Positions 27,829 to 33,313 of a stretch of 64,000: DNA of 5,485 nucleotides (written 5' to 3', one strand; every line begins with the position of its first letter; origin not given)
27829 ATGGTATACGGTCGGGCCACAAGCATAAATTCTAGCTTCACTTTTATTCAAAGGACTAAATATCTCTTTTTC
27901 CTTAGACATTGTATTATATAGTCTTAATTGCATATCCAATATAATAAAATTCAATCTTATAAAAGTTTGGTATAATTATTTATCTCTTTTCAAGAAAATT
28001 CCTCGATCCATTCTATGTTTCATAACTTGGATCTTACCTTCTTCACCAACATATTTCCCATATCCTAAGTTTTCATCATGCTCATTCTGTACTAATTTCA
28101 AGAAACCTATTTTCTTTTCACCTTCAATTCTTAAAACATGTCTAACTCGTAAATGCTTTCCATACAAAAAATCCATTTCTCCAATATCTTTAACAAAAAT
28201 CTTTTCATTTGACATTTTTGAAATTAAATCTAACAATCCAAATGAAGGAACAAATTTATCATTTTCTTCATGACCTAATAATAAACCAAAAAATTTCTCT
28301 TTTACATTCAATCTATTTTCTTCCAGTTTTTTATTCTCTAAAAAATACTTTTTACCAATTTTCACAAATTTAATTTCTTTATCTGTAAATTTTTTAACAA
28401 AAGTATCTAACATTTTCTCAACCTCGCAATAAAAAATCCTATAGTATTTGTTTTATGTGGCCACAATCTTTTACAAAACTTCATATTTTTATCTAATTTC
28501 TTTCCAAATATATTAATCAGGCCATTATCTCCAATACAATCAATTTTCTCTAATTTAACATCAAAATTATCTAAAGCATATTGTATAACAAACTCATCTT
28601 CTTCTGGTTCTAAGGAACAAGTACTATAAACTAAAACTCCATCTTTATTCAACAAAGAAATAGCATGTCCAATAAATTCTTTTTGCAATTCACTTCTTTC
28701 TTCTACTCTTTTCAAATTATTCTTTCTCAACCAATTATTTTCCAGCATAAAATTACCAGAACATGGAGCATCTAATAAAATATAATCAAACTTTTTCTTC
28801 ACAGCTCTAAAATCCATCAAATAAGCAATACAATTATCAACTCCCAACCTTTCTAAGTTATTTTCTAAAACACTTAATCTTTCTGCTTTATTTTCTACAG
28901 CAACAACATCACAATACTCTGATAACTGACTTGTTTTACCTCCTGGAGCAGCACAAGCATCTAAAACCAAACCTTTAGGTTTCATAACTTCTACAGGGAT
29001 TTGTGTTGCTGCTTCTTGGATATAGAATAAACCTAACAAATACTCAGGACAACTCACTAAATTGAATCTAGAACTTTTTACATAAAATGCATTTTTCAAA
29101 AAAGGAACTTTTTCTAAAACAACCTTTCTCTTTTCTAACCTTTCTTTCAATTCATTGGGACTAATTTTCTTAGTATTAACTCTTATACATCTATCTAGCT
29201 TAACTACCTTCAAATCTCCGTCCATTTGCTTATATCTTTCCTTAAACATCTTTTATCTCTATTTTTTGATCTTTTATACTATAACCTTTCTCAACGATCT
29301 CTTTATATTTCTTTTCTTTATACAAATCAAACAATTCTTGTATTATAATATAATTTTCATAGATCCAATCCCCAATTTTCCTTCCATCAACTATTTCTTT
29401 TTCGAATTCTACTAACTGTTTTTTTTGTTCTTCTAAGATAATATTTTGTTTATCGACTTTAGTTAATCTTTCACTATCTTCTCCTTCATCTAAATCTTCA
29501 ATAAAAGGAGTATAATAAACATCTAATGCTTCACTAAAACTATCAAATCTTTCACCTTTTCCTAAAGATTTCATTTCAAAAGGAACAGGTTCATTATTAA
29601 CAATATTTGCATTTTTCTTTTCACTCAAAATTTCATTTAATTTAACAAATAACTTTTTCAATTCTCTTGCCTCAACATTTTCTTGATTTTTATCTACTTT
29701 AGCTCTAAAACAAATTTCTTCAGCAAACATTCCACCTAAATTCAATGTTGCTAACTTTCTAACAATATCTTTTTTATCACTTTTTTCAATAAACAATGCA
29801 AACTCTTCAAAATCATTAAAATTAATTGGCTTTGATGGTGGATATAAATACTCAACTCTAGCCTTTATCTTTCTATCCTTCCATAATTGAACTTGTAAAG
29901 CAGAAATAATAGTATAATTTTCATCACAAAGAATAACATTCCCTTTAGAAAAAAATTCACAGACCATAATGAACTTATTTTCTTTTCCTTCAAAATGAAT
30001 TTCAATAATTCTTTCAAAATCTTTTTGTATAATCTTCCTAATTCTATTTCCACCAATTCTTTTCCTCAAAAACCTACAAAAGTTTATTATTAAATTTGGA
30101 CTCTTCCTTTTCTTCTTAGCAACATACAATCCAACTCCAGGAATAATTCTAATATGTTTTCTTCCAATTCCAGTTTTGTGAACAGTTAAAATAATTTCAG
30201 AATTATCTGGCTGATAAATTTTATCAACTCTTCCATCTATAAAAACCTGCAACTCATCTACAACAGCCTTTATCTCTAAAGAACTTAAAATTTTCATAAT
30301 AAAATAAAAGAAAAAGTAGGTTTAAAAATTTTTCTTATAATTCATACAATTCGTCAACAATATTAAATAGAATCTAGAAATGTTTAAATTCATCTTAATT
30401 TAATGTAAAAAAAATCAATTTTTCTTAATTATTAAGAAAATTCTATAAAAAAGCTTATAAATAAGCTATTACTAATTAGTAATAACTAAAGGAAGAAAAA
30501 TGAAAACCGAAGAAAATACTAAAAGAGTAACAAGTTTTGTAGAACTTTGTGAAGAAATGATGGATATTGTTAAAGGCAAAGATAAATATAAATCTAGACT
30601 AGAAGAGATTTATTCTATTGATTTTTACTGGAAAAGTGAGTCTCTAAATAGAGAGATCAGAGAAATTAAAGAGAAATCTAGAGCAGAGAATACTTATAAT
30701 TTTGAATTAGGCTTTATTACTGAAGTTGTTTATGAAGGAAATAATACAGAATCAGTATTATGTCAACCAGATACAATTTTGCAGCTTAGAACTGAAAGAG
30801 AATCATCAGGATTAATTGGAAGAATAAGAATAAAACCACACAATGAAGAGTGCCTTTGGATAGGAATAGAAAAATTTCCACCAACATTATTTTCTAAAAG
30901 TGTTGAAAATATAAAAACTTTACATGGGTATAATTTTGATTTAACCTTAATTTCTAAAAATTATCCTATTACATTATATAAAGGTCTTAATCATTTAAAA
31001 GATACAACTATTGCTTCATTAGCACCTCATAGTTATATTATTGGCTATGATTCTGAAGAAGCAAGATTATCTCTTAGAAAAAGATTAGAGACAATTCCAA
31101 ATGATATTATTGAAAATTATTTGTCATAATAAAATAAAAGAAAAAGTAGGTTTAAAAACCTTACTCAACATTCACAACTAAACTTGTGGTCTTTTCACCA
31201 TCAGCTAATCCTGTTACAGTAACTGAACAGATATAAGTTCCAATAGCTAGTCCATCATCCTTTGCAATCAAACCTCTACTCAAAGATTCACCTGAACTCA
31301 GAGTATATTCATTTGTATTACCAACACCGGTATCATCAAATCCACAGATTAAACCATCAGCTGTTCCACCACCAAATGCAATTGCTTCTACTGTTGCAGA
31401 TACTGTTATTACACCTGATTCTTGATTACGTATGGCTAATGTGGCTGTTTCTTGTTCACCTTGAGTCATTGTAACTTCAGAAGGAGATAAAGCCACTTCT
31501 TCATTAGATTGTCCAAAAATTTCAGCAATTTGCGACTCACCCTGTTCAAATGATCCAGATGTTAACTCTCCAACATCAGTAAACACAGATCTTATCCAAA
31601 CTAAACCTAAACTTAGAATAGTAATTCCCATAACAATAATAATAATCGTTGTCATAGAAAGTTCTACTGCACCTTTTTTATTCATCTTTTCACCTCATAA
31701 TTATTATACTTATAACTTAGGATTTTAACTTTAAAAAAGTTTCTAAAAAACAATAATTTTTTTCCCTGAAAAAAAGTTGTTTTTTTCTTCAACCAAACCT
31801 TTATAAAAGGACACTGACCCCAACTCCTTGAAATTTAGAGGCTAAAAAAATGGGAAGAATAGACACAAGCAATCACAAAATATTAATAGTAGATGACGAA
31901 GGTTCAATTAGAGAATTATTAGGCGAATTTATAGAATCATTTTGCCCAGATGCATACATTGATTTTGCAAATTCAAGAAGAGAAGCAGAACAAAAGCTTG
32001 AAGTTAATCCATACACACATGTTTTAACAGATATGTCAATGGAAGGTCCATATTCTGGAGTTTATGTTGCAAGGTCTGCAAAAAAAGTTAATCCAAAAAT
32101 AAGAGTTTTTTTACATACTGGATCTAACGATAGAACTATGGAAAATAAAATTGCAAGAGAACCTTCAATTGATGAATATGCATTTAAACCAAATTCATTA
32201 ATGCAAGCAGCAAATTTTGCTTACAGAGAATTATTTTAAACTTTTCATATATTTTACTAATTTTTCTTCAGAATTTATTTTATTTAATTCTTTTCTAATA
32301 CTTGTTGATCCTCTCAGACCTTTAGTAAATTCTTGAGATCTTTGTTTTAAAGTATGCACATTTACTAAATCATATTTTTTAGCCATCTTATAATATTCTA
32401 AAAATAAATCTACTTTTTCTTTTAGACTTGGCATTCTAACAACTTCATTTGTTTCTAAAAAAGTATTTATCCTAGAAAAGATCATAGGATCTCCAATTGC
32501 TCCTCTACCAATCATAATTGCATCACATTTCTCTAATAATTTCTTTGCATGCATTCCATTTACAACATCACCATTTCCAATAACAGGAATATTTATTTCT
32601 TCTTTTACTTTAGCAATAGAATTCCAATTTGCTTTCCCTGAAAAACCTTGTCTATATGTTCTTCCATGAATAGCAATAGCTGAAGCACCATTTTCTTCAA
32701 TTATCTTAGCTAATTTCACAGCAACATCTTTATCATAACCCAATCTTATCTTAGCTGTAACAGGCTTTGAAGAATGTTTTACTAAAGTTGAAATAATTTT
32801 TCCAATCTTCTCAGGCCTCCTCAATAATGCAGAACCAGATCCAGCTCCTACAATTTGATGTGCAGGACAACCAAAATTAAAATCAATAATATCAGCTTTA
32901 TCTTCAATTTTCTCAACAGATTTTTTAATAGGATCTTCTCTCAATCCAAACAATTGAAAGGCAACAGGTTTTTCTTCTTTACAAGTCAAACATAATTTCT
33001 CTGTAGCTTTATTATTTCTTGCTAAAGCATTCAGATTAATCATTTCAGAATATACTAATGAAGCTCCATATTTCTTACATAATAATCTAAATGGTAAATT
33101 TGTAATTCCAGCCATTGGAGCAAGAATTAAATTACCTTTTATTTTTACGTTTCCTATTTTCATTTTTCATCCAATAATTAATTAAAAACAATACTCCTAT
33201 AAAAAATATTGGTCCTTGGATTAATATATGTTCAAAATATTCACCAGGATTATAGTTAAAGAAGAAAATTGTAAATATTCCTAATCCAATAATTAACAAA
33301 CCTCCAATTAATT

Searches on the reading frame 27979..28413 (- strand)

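Call 62: search_protein_families(library=pfam, proteins=[window:27979-28413:-], max_evalue=0.001)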
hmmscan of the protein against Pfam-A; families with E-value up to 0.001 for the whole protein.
window:27979-28413:- (145 aa): 1 family
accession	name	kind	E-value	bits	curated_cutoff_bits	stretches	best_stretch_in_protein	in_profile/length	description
PF03657.19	UPF0113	-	2.7e-11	44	23.8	1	71-142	1-72/73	UPF0113 PUA domain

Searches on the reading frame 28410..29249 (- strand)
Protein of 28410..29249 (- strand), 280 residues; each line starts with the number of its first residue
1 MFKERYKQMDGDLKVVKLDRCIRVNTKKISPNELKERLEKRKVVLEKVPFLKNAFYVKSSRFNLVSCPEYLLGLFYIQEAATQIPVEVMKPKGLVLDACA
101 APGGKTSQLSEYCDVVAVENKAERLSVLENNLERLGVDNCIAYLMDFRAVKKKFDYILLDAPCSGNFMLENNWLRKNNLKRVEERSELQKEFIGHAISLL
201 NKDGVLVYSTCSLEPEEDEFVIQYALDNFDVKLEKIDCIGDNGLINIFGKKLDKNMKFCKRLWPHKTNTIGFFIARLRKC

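Call 62: search_protein_families(library=pfam, proteins=[window:28410-29249:-], max_evalue=0.001)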
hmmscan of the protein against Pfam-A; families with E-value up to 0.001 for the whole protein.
window:28410-29249:- (280 aa): 5 families
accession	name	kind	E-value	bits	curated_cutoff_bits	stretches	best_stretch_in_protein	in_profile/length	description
PF01189.24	Methyltr_RsmB-F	-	2.3e-43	148.7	27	1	92-278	9-199/199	16S rRNA methyltransferase RsmB/F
PF17125.10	Methyltr_RsmF_N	-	2.1e-11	44.6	34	1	19-80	29-86/86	N-terminal domain of 16S rRNA methyltransferase RsmF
PF13847.12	Methyltransf_31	-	5.6e-08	33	27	1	95-216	7-114/145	Methyltransferase domain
PF09445.16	Methyltransf_15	-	9.3e-05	22.5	22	1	94-145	3-55/165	RNA cap guanine-N2 methyltransferase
PF22458.1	RsmF-B_ferredox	-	0.00015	22.3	27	1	21-59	31-69/74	Methyltr_RsmF/B-like, ferredoxin-like domain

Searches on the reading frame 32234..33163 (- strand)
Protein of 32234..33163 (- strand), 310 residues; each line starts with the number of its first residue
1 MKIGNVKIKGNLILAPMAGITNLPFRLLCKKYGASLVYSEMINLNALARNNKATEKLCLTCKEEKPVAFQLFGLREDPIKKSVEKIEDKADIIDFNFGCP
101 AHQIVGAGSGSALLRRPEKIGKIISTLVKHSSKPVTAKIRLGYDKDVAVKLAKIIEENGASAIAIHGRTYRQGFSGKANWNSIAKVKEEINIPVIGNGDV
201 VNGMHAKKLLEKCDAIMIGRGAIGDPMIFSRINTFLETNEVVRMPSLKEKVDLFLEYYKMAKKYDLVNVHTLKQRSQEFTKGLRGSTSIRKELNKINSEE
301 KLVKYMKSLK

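Call 62: search_protein_families(library=pfam, proteins=[window:32234-33163:-], max_evalue=0.001)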
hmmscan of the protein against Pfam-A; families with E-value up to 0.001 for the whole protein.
window:32234-33163:- (310 aa): 2 families
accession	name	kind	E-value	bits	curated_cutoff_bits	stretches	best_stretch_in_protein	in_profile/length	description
PF01207.24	Dus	-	1.2e-76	258.2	20.4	1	13-302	1-298/311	Dihydrouridine synthase (Dus)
PF01180.27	DHO_dh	-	0.00053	19.7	27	0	63-166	93-192/291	Dihydroorotate dehydrogenase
